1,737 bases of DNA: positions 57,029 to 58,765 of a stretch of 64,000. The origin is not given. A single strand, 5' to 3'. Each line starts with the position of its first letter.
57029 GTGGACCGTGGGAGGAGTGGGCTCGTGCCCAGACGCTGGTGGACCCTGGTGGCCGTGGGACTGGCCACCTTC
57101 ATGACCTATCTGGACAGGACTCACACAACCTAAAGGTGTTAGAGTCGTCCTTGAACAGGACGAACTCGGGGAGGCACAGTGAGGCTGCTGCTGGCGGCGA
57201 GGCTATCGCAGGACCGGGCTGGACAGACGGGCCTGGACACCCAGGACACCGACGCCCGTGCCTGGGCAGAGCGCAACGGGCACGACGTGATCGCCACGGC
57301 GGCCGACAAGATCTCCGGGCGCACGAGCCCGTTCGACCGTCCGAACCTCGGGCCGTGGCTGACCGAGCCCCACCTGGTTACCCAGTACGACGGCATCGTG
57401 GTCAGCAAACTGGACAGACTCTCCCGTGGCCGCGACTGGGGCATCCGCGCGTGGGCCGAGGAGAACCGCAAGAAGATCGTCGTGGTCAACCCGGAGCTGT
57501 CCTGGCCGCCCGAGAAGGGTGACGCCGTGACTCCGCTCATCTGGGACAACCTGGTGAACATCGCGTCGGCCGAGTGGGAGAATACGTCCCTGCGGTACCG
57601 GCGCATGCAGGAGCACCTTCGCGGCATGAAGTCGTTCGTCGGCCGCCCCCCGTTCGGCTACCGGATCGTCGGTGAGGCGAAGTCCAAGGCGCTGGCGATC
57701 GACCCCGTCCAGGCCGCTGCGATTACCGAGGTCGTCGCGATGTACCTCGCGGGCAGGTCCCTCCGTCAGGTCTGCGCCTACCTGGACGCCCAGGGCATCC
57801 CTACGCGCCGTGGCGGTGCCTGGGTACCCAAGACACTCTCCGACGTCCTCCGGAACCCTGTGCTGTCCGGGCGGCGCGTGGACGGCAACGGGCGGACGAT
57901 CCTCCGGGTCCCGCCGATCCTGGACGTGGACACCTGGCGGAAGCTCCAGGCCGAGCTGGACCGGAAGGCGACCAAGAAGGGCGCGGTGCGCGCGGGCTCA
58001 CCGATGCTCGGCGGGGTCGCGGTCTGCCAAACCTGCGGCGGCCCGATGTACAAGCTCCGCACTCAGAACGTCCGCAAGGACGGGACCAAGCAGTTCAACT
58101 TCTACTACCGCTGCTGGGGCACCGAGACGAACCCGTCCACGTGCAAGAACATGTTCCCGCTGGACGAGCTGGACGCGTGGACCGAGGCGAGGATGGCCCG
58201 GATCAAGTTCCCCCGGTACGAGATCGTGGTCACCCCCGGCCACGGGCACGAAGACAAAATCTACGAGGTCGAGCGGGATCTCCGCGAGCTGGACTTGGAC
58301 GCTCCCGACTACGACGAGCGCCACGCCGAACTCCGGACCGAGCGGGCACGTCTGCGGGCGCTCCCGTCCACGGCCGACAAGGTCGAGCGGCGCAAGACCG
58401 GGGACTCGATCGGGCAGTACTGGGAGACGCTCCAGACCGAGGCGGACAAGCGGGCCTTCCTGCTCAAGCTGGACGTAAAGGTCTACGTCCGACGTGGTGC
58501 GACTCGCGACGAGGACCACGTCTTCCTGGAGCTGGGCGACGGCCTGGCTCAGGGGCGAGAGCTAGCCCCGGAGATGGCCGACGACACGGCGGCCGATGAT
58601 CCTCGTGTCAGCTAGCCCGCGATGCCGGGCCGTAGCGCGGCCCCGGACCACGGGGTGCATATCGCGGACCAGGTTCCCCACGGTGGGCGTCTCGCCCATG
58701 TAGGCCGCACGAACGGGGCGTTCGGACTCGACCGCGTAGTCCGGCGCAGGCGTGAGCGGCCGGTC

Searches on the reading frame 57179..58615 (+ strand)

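Call 89: search_protein_families(library=pfam, proteins=[window:57179-58615:+], max_evalue=0.001)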
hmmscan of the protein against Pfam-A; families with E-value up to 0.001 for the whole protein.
window:57179-58615:+ (478 aa): 3 families
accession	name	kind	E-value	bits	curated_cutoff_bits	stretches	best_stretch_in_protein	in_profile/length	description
PF07508.19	Recombinase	-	1.7e-16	60.7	21.1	1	176-262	1-101/102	Recombinase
PF00239.26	Resolvase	-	3.6e-09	37.3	23.3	1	7-106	5-101/145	Resolvase, N terminal domain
PF13408.12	Zn_ribbon_recom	-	1.4e-07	32.2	25.3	1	276-334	1-52/58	Recombinase zinc beta ribbon domain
